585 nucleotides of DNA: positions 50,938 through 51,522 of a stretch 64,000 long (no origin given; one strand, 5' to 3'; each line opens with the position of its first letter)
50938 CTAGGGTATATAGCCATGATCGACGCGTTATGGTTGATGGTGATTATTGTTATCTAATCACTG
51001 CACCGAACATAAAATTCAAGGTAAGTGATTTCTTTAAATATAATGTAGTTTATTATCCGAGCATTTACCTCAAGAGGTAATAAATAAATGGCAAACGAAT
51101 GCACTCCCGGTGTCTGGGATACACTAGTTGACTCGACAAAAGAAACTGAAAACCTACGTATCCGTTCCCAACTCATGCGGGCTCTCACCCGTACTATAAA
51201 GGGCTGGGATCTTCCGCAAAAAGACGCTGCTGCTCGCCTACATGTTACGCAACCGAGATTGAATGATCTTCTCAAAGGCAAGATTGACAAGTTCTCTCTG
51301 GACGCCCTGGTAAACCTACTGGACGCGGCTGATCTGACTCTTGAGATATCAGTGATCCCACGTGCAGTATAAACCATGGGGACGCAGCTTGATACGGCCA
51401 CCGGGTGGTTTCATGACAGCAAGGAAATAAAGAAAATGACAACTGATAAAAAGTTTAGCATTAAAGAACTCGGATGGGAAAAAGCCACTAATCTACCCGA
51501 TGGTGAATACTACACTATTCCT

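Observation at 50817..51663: Host-like XRE/HigA-type HTH 'antitoxin' gene sandwiched between two paralogous small genes: orphan antitoxin / anti-abortive-infection candidate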

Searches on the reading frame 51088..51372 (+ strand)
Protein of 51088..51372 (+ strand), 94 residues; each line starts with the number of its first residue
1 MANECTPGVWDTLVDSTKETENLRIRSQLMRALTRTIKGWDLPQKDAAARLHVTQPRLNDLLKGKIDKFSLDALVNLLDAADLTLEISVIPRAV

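Call 5: search_protein_families(library=pfam, proteins=[window:51088-51372:+], max_evalue=1)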
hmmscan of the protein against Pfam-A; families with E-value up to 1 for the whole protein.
window:51088-51372:+ (94 aa): 5 families
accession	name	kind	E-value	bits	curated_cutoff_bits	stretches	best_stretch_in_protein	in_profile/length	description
PF13744.12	HTH_37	-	4.6e-28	97.3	27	1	14-89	3-79/80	Helix-turn-helix domain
PF13560.12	HTH_31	-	0.0003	21.5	27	1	41-84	14-57/64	Helix-turn-helix domain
PF01381.28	HTH_3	-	0.0003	21.2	23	1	42-86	10-53/55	Helix-turn-helix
PF20432.4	Xre-like-HTH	-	0.044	14.5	25.8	1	30-71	12-52/63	Antitoxin Xre-like helix-turn-helix domain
PF13443.12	HTH_26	-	0.069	13.8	22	1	48-85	17-54/63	Cro/C1-type HTH DNA-binding domain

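Call 9: search_protein_families(library=ncbifam, proteins=[window:51088-51372:+], max_evalue=1)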
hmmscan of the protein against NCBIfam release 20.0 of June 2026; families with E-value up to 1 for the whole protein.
window:51088-51372:+ (94 aa): 0 families

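Call 10: search_protein_families(library=phrogs, proteins=[window:51088-51372:+], max_evalue=0.1)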
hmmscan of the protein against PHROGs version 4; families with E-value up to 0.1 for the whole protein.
window:51088-51372:+ (94 aa): 8 families
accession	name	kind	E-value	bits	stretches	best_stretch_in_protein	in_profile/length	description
phrog_2339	-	DNA, RNA and nucleotide metabolism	1.7e-29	102.7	1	3-92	2-89/98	HTH DNA binding protein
phrog_18318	-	DNA, RNA and nucleotide metabolism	1e-07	33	1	24-90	29-95/108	HTH DNA binding protein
phrog_1124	-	transcription regulation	0.0014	19.3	1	25-87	5-68/177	transcriptional regulator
phrog_1373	-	transcription regulation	0.0035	18.3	1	31-92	66-126/166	transcriptional regulator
phrog_3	-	transcription regulation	0.0039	18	1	39-83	99-139/430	transcriptional repressor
phrog_34119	-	unknown function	0.037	15.2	1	26-65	23-57/59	-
phrog_7126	-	DNA, RNA and nucleotide metabolism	0.043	14.7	1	31-89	22-78/120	HTH DNA binding protein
phrog_6831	-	transcription regulation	0.08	13.9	0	42-77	19-54/68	transcriptional regulator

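Call 11: search_protein_families(library=padloc, proteins=[window:51088-51372:+], max_evalue=1)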
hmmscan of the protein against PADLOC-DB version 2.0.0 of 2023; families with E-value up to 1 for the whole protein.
window:51088-51372:+ (94 aa): 1 family
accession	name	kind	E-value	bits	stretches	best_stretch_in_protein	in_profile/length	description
PDLC04760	PDC-M64C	-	0.032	12.6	1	18-80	16-77/93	-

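Call 14: find_homologous_proteins(query=window:51088-51372:+, max_evalue=0.00001)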
Query window:51088-51372:+ (94 aa): 1382 proteins with E <= 0.00001 among 1398 candidates; the best 120 are listed.
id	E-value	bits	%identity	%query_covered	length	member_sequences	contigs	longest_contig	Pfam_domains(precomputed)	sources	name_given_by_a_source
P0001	2.5e-53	196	99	100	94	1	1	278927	PF13744.13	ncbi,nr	ncbi:DNA-binding protein [Pseudomonas phage ANB1]|nr:DNA-binding protein [Pseudomonas phage ANB1]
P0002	5.8e-53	194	99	100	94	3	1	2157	PF13744.13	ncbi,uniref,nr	ncbi:helix-turn-helix domain-containing protein [Pseudomonas aeruginosa]|uniref:helix-turn-helix dom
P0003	1.5e-50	187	96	100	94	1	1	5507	PF13744.13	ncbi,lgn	ncbi:TPA: helix-turn-helix domain-containing protein [Pseudomonas aeruginosa]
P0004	4.2e-48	179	94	99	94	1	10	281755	PF13744.13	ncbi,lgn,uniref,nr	ncbi:helix-turn-helix domain-containing protein [Pseudomonas aeruginosa]|uniref:helix-turn-helix dom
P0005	6.8e-43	162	86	99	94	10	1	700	PF13744.13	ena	-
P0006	6.1e-40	153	81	99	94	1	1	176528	PF13744.13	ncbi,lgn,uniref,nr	ncbi:helix-turn-helix domain-containing protein [Pseudomonas sp. PDM19]|uniref:helix-turn-helix doma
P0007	8.7e-40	152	81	99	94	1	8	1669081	PF13744.13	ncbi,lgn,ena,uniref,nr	ncbi:XRE family transcriptional regulator [Pseudomonas nicosulfuronedens]|uniref:XRE family transcri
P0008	8.2e-39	149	80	99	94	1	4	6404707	PF13744.13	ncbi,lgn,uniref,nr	ncbi:helix-turn-helix domain-containing protein [Pseudomonas aeruginosa]|uniref:helix-turn-helix dom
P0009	1.3e-37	145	82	99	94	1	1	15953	PF13744.13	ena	-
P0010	8.6e-37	143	76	95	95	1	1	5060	PF13744.13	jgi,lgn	jgi:predicted XRE-type DNA-binding protein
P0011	5.6e-36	140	78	95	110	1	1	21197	PF13744.13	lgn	-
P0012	5.8e-36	140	73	99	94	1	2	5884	PF13744.13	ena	-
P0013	6.1e-36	140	73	99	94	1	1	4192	PF13744.13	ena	-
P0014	6.3e-36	140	73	99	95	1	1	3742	PF13744.13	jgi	-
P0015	1.1e-35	139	71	99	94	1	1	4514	PF13744.13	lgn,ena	-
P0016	1.2e-35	139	71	99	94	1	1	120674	PF13744.13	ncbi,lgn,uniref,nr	ncbi:helix-turn-helix domain-containing protein [Pseudomonas luteola]|uniref:helix-turn-helix domain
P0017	1.5e-35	139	71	99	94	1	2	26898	PF13744.13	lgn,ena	-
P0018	1.8e-35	138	74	95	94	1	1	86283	PF13744.13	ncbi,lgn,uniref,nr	ncbi:helix-turn-helix domain-containing protein [Pseudomonas sp. 2(2015)]|uniref:helix-turn-helix do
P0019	2.3e-35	138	72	99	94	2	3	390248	PF13744.13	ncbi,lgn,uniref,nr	ncbi:helix-turn-helix domain-containing protein [Pseudomonas promysalinigenes]|uniref:helix-turn-hel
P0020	2.9e-35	138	72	99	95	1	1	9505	PF13744.13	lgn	-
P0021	3.1e-35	138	73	100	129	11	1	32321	PF13744.13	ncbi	-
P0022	3.7e-35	138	73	95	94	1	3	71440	PF13744.13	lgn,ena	-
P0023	5.3e-35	137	71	99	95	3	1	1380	PF13744.13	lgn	-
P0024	5.6e-35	137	70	99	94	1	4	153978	PF13744.13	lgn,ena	-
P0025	6.9e-35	137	73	98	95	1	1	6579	PF13744.13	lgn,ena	-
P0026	7.5e-35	137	70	99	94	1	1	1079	PF13744.13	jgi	jgi:predicted XRE-type DNA-binding protein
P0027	8.0e-35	136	71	99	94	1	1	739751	PF13744.13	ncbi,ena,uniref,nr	ncbi:MAG TPA: XRE family transcriptional regulator [Pseudomonas sp.]|uniref:helix-turn-helix domain-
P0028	8.2e-35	136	71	99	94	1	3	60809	PF13744.13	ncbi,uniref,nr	ncbi:helix-turn-helix domain-containing protein [Pseudomonas sp. Hg5Tf]|uniref:XRE family transcript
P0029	8.5e-35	136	71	99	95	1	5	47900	PF13744.13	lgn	-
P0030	1.2e-34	136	70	99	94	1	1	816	PF13744.13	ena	-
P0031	1.3e-34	136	71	99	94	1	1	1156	PF13744.13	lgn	-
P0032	1.4e-34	136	69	99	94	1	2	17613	PF13744.13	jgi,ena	-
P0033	1.4e-34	136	70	100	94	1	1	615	PF13744.13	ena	-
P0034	1.5e-34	136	69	99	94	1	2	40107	PF13744.13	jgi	jgi:predicted XRE-type DNA-binding protein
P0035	1.5e-34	136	70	99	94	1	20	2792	PF13744.13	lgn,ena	-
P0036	2.2e-34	135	69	99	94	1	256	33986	PF13744.13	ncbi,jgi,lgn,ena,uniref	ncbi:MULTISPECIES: helix-turn-helix domain-containing protein [unclassified Pseudomonas]|uniref:heli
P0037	2.2e-34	135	70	99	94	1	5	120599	PF13744.13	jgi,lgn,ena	jgi:predicted XRE-type DNA-binding protein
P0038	2.2e-34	135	69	99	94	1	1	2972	PF13744.13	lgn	-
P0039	2.3e-34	135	70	98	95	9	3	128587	PF13744.13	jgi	jgi:predicted XRE-type DNA-binding protein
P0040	2.3e-34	135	92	78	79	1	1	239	PF13744.13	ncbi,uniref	ncbi:helix-turn-helix domain-containing protein, partial [Klebsiella pneumoniae]|uniref:helix-turn-h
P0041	2.3e-34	135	73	95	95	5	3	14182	PF13744.13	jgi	jgi:predicted XRE-type DNA-binding protein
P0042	2.7e-34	135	69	99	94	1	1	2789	PF13744.13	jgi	jgi:predicted XRE-type DNA-binding protein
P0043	3.1e-34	135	69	99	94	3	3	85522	PF13744.13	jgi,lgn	jgi:predicted XRE-type DNA-binding protein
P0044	3.3e-34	134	70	99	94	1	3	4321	PF13744.13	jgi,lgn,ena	jgi:predicted XRE-type DNA-binding protein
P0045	3.4e-34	134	69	99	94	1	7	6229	PF13744.13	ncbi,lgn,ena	-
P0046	4.4e-34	134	69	99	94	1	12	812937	PF13744.13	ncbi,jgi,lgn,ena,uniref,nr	ncbi:putative XRE-type DNA-binding protein [Pseudomonas sp. 3296]|jgi:predicted XRE-type DNA-binding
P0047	4.5e-34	134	69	99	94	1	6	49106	PF13744.13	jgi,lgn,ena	jgi:predicted XRE-type DNA-binding protein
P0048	4.5e-34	134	70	99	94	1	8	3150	PF13744.13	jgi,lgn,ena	jgi:predicted XRE-type DNA-binding protein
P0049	4.6e-34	134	72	98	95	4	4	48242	PF13744.13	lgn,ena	-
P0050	4.8e-34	134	69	99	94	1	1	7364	PF13744.13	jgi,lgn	jgi:predicted XRE-type DNA-binding protein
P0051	5.4e-34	134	70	99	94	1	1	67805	PF13744.13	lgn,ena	-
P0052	5.4e-34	134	70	99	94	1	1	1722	PF13744.13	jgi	-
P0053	5.7e-34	134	70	99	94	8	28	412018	PF13744.13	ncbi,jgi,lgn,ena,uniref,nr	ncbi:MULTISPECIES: helix-turn-helix domain-containing protein [Bacteria]|jgi:predicted XRE-type DNA-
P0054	6.1e-34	134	70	99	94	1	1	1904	PF13744.13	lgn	-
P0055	6.2e-34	134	68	99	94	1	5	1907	PF13744.13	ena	-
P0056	7.1e-34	133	70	99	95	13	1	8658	PF13744.13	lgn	-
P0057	8.1e-34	133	70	98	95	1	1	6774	PF13744.13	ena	-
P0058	8.3e-34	133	69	99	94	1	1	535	PF13744.13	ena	-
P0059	8.5e-34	133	74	95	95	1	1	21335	PF13744.13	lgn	-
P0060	8.5e-34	133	71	99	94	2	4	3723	PF13744.13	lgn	-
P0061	9.3e-34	133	69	99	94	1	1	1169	PF13744.13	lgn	-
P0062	9.5e-34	133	69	99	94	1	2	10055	PF13744.13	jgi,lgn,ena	jgi:predicted XRE-type DNA-binding protein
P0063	1.0e-33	133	69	99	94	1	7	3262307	PF13744.13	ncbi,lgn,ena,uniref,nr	ncbi:XRE family transcriptional regulator [Pseudomonas asiatica]|uniref:helix-turn-helix domain-cont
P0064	1.3e-33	133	75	95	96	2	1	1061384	PF13744.13,PF13560.13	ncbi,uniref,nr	ncbi:helix-turn-helix domain-containing protein [Pseudomonas sp. FEN]|uniref:helix-turn-helix domain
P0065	1.3e-33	133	69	99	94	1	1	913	PF13744.13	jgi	-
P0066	1.3e-33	133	71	95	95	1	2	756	PF13744.13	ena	-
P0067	1.5e-33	132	68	99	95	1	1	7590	PF13744.13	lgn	-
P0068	1.6e-33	132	71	98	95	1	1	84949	PF13744.13,PF01381.29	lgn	-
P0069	1.7e-33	132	69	99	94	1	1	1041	PF13744.13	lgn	-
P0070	1.9e-33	132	69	99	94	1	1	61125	PF13744.13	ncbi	ncbi:helix-turn-helix domain-containing protein [Pseudomonas sp. SDO52101_S400]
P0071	1.9e-33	132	68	99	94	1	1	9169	PF13744.13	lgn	-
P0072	2.0e-33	132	68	99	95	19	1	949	PF13744.13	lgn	-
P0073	2.1e-33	132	69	99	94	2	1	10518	PF13744.13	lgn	-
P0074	2.3e-33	132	69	100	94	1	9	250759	PF13744.13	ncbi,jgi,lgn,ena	jgi:predicted XRE-type DNA-binding protein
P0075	2.3e-33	132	70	100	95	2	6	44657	PF13744.13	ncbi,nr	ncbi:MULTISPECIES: helix-turn-helix domain-containing protein [Pseudomonas syringae group]|nr:MULTIS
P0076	2.5e-33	132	67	99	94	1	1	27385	PF13744.13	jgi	jgi:predicted XRE-type DNA-binding protein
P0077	2.5e-33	132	69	99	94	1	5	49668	PF13744.13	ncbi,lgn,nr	ncbi:XRE family transcriptional regulator [Pseudomonas putida]|nr:XRE family transcriptional regulat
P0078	2.7e-33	132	69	99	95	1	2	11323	PF13744.13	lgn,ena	-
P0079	2.7e-33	132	67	99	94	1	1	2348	PF13744.13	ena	-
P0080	2.8e-33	131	69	99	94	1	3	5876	PF13744.13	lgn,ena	-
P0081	2.9e-33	131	69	99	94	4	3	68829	PF13744.13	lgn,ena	-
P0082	3.4e-33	131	67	99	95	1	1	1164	PF13744.13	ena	-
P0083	3.6e-33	131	67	99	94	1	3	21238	PF13744.13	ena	-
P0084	3.9e-33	131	68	99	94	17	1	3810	PF13744.13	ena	-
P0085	4.2e-33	131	68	99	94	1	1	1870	PF13744.13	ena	-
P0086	4.2e-33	131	67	99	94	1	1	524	PF13744.13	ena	-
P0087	4.4e-33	131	71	95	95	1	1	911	PF13744.13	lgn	-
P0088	4.7e-33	131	67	99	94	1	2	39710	PF13744.13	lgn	-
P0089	5.0e-33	131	71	95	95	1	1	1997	PF13744.13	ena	-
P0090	5.0e-33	131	72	98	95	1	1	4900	PF13744.13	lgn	-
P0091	5.1e-33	131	70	98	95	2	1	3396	PF13744.13,PF01381.29,PF13560.13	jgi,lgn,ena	-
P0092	5.4e-33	131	68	99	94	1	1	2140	PF13744.13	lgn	-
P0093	5.8e-33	130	67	99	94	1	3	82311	PF13744.13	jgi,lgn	jgi:predicted XRE-type DNA-binding protein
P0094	5.9e-33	130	68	99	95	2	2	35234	PF13744.13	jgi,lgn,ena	-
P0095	7.7e-33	130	71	95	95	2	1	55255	PF13744.13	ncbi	-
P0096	8.4e-33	130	68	99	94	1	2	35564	PF13744.13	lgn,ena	-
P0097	8.5e-33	130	67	99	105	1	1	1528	PF13744.13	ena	-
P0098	8.8e-33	130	70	95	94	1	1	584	PF13744.13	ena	-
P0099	8.9e-33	130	69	99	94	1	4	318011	PF13744.13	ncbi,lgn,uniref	ncbi:MAG: XRE family transcriptional regulator [Pseudomonas sp.]|uniref:helix-turn-helix domain-cont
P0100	9.3e-33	130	66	99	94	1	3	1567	PF13744.13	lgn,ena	-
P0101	1.0e-32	130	68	99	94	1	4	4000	PF13744.13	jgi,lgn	jgi:predicted XRE-type DNA-binding protein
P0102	1.3e-32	129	67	99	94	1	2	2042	PF13744.13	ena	-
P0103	1.3e-32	129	68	99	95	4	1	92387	PF13744.13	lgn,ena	-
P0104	1.3e-32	129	66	99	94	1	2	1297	PF13744.13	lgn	-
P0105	1.3e-32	129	66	99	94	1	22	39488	PF13744.13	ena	-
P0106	1.4e-32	129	67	99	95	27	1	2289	PF13744.13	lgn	-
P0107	1.4e-32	129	71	95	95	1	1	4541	PF13744.13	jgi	-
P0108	1.4e-32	129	67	99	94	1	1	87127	PF13744.13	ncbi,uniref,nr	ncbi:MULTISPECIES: helix-turn-helix domain-containing protein [Pseudomonas]|uniref:helix-turn-helix 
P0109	1.4e-32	129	68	99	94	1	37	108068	PF13744.13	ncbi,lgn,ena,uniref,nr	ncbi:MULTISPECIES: helix-turn-helix domain-containing protein [Pseudomonas]|uniref:helix-turn-helix 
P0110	1.6e-32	129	68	99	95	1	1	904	PF13744.13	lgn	-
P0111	1.7e-32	129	67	99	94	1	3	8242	PF13744.13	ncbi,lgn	ncbi:hypothetical protein D3C76_844170 [compost metagenome]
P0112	1.8e-32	129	66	99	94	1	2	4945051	PF13744.13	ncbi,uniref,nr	ncbi:XRE family transcriptional regulator [Pseudomonas sp. CCC4.1]|uniref:helix-turn-helix domain-co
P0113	1.9e-32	129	67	99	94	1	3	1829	PF13744.13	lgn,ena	-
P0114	2.0e-32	129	68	99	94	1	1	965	PF13744.13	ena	-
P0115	2.2e-32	129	68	99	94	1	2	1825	PF13744.13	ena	-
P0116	2.2e-32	129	70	95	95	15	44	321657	PF13744.13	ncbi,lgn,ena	-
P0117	2.7e-32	128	67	99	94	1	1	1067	PF13744.13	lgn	-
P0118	2.9e-32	128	65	99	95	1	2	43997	PF13744.13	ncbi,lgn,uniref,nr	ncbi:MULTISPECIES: helix-turn-helix domain-containing protein [Pseudomonas syringae group]|uniref:Hi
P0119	2.9e-32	128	67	99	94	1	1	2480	PF13744.13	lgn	-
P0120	3.1e-32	128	66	99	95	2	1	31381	PF13744.13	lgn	-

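Call 15: find_encoding_contigs(protein=P0008, flank=4000, max_places=4)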
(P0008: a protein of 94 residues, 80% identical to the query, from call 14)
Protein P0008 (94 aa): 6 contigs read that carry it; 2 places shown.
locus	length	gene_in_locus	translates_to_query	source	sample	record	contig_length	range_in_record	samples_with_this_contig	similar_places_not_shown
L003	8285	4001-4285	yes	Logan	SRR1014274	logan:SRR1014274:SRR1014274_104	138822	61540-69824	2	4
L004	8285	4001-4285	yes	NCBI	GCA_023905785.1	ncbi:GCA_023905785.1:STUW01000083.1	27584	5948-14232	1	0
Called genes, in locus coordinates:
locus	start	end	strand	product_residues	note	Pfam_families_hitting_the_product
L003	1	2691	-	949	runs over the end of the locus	PF13476:AAA_23 (weak), PF02463:SMC_N, PF13304:AAA_21 (weak)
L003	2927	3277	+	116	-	PF08281:Sigma70_r4_2, PF00196:GerE, PF04545:Sigma70_r4 (faint)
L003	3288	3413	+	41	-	-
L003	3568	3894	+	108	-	PF05973:Gp49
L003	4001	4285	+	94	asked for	PF13744:HTH_37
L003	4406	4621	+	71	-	-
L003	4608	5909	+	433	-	PF06666:DUF1173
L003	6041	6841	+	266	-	-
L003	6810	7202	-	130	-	-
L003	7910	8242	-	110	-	-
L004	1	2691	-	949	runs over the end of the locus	PF13476:AAA_23 (weak), PF02463:SMC_N, PF13304:AAA_21 (weak)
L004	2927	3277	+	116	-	PF08281:Sigma70_r4_2, PF00196:GerE, PF04545:Sigma70_r4 (faint)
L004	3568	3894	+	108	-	PF05973:Gp49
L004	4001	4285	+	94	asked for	PF13744:HTH_37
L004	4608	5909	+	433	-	PF06666:DUF1173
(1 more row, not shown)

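Call 16: find_encoding_contigs(protein=P0007, flank=4000, max_places=4)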
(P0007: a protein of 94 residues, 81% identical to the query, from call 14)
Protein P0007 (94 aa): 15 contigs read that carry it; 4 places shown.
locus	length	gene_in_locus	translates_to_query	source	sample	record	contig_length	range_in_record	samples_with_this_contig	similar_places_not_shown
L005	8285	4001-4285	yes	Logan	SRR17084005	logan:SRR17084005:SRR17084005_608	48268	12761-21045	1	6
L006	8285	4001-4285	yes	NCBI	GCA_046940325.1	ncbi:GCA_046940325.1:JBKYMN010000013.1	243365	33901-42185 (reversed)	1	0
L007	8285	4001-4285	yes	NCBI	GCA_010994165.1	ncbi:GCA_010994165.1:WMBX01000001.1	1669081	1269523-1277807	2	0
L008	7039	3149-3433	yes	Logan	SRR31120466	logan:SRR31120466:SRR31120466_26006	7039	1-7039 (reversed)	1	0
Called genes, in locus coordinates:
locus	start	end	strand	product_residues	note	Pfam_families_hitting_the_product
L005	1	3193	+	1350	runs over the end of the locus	PF01381:HTH_3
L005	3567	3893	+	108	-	PF05973:Gp49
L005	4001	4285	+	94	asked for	PF13744:HTH_37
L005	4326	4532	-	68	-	-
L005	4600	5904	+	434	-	PF06666:DUF1173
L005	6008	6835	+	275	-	-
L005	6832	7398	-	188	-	-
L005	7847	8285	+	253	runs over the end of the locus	-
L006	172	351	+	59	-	PF06980:DUF1302 (weak)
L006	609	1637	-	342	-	PF05721:PhyH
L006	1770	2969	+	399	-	PF17853:GGDEF_2, PF13556:HTH_30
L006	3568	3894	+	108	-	PF05973:Gp49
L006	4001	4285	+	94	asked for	PF13744:HTH_37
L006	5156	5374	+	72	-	-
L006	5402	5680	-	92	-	-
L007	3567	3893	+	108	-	PF05973:Gp49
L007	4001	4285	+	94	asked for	PF13744:HTH_37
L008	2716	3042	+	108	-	PF05973:Gp49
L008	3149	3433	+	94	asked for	PF13744:HTH_37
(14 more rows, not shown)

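Call 17: find_encoding_contigs(protein=P0036, flank=4000, max_places=5)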
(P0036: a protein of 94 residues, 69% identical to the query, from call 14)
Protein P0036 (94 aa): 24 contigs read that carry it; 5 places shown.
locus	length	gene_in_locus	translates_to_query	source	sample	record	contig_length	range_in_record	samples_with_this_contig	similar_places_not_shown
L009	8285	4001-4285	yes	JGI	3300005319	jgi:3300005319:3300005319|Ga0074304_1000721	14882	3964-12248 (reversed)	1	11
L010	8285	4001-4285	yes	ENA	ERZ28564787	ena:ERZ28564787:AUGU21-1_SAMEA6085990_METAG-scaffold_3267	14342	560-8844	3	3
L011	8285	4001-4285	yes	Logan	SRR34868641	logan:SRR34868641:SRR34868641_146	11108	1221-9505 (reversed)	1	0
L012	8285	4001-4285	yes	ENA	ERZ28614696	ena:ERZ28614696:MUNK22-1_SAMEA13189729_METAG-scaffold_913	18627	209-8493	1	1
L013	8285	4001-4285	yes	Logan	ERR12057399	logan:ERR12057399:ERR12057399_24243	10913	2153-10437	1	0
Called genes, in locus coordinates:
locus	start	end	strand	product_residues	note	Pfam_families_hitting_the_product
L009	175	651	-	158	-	PF20432:Xre-like-HTH, PF09722:Xre_MbcA_ParS_C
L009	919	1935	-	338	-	-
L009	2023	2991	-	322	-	PF02899:Phage_int_SAM_1, PF13495:Phage_int_SAM_4 (weak), PF00589:Phage_integrase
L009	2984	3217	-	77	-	-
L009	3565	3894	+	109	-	PF05973:Gp49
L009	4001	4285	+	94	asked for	PF13744:HTH_37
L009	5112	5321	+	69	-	-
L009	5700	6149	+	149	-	-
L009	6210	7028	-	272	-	PF01051:Rep3_N, PF21205:Rep3_C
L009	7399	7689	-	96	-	-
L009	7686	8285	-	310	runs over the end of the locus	PF12835:Integrase_1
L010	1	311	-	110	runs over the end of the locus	PF04221:RelB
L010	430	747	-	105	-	-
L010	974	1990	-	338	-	-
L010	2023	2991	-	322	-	PF02899:Phage_int_SAM_1, PF13495:Phage_int_SAM_4 (weak), PF00589:Phage_integrase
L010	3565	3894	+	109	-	PF05973:Gp49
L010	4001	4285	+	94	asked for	PF13744:HTH_37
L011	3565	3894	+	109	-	PF05973:Gp49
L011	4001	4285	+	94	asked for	PF13744:HTH_37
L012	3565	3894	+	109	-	PF05973:Gp49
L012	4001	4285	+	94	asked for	PF13744:HTH_37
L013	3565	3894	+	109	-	PF05973:Gp49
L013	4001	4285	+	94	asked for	PF13744:HTH_37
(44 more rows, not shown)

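Call 19: search_solved_structures(query=window:51088-51372:+, max_evalue=0.01, show_alignments=2)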
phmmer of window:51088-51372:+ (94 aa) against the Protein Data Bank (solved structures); distinct sequences matched with E-value up to 0.01: 2.
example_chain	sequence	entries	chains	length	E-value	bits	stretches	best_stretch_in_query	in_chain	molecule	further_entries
2a6c_A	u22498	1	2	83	5.3e-12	49.1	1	22-89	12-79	Helix-turn-helix motif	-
2o38_A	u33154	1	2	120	3.3e-07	33.8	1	3-89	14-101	Hypothetical protein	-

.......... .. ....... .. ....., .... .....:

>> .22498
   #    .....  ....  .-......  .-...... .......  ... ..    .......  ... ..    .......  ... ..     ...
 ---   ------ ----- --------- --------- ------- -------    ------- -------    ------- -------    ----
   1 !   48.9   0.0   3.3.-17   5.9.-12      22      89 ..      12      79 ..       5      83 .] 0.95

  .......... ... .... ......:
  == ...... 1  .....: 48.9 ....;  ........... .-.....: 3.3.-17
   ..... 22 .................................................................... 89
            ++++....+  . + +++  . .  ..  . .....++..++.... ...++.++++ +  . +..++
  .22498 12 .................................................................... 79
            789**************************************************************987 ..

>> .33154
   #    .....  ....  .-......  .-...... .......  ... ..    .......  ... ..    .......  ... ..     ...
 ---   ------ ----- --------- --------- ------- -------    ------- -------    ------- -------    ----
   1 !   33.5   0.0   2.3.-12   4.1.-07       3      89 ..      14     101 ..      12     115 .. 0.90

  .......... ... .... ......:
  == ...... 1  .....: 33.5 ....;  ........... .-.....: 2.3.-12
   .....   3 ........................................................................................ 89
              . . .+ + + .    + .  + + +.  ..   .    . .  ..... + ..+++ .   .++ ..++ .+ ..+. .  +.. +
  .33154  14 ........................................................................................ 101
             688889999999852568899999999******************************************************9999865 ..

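Call 20: search_solved_structures(query=L003:3568-3894:+, max_evalue=0.01)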
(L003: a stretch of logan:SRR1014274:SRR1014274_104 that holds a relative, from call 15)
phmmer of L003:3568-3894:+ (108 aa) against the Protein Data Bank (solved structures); distinct sequences matched with E-value up to 0.01: 0.

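Call 21: search_protein_families(library=ncbifam, proteins=[L003:3568-3894:+, L009:3565-3894:+, L003:4001-4285:+], max_evalue=0.01)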
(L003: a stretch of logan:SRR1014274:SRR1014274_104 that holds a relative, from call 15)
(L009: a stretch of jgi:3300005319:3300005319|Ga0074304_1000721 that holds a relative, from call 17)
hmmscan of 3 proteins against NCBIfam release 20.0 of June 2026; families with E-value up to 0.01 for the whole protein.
L003:3568-3894:+ (108 aa): 1 family
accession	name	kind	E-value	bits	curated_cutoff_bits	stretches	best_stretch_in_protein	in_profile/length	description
TIGR02683.1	upstrm_HI1419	hypoth_equivalog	1.3e-07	31.9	62.85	1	16-103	13-91/95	type II toxin-antitoxin system RelE/ParE family toxin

L009:3565-3894:+ (109 aa): 1 family
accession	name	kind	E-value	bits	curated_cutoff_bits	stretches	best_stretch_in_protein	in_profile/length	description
TIGR02683.1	upstrm_HI1419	hypoth_equivalog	1.3e-06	28.7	62.85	1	26-106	21-93/95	type II toxin-antitoxin system RelE/ParE family toxin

L003:4001-4285:+ (94 aa): 0 families
